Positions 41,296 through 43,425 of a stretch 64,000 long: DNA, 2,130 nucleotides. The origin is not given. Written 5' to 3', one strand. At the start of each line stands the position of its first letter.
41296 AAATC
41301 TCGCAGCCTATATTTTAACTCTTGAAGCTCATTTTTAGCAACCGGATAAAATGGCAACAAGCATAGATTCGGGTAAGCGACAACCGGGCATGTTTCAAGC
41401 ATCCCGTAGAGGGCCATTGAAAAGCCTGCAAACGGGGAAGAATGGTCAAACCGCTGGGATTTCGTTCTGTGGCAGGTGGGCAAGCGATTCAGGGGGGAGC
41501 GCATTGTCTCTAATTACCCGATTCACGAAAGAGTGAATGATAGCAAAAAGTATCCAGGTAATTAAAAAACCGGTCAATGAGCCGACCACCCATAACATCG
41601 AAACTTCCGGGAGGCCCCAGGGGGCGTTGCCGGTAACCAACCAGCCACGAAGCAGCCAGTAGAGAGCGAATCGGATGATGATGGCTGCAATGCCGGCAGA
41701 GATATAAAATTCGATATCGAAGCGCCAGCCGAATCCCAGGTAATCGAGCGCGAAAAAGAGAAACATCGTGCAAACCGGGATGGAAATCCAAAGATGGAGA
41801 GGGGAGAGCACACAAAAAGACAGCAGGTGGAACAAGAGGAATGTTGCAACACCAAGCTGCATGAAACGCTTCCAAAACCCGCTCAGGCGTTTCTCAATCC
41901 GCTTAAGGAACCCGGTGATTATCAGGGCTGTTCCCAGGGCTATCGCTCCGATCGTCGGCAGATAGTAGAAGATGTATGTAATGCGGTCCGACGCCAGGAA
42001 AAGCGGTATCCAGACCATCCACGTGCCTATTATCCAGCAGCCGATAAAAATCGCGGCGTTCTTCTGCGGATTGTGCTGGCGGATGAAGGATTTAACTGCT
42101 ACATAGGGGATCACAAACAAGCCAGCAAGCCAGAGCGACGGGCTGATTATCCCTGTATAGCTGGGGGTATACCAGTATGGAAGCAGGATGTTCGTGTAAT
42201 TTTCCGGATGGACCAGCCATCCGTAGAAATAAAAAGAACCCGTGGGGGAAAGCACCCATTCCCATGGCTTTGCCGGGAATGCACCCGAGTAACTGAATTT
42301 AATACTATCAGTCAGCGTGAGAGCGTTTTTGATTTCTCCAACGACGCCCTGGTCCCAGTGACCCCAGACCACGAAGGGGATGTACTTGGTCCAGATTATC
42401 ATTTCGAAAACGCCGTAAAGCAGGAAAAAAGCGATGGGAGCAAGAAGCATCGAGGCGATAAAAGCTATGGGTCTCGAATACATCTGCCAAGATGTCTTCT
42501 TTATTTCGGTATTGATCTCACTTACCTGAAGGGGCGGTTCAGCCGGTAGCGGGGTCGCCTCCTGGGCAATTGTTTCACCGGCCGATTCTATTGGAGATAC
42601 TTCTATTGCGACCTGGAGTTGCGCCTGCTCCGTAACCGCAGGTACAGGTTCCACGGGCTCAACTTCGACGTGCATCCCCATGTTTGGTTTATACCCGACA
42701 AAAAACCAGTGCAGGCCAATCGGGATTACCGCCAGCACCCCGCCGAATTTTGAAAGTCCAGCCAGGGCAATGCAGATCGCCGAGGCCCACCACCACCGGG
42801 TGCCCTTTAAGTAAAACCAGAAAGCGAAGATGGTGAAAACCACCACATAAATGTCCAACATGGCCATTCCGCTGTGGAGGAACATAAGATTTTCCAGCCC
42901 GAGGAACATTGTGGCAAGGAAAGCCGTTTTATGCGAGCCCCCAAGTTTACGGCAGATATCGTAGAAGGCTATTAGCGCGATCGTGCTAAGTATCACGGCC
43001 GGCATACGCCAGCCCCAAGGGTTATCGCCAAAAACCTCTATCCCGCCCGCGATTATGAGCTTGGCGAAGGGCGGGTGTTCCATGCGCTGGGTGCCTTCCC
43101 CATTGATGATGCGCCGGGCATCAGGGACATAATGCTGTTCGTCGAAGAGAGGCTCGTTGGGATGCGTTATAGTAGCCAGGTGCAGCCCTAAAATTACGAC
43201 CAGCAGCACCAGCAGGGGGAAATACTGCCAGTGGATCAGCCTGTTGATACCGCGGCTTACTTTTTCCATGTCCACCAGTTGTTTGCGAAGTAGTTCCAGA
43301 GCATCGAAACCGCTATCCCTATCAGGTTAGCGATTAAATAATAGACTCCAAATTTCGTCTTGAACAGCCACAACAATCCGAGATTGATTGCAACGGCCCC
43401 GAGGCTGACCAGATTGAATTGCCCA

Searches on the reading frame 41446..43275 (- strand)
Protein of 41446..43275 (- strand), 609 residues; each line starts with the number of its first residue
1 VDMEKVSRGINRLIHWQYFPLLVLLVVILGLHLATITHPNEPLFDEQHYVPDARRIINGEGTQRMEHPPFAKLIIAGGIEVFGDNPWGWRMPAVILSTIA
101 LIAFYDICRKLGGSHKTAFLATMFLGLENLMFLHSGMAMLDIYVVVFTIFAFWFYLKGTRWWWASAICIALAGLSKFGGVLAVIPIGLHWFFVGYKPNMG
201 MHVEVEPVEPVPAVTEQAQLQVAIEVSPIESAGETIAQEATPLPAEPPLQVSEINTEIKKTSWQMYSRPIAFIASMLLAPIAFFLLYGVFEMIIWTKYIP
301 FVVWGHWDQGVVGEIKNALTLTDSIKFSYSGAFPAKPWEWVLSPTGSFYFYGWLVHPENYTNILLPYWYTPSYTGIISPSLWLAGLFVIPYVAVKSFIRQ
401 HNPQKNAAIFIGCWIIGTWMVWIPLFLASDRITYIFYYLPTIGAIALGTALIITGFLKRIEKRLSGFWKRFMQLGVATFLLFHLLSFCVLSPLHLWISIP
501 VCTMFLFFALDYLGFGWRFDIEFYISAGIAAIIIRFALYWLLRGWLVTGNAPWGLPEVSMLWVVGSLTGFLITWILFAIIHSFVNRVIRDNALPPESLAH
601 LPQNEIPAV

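Call 55: search_protein_families(library=pfam, proteins=[window:41446-43275:-], max_evalue=0.00001)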
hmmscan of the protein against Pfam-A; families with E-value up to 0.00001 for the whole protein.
window:41446-43275:- (609 aa): 2 families
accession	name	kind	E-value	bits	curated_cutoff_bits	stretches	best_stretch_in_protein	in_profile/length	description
PF13231.12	PMT_2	-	8.8e-14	52.5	26.1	1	67-192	2-129/160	Dolichyl-phosphate-mannose-protein mannosyltransferase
PF02366.24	PMT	-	1.3e-11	44.9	22.7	1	26-192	5-198/245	Dolichyl-phosphate-mannose-protein mannosyltransferase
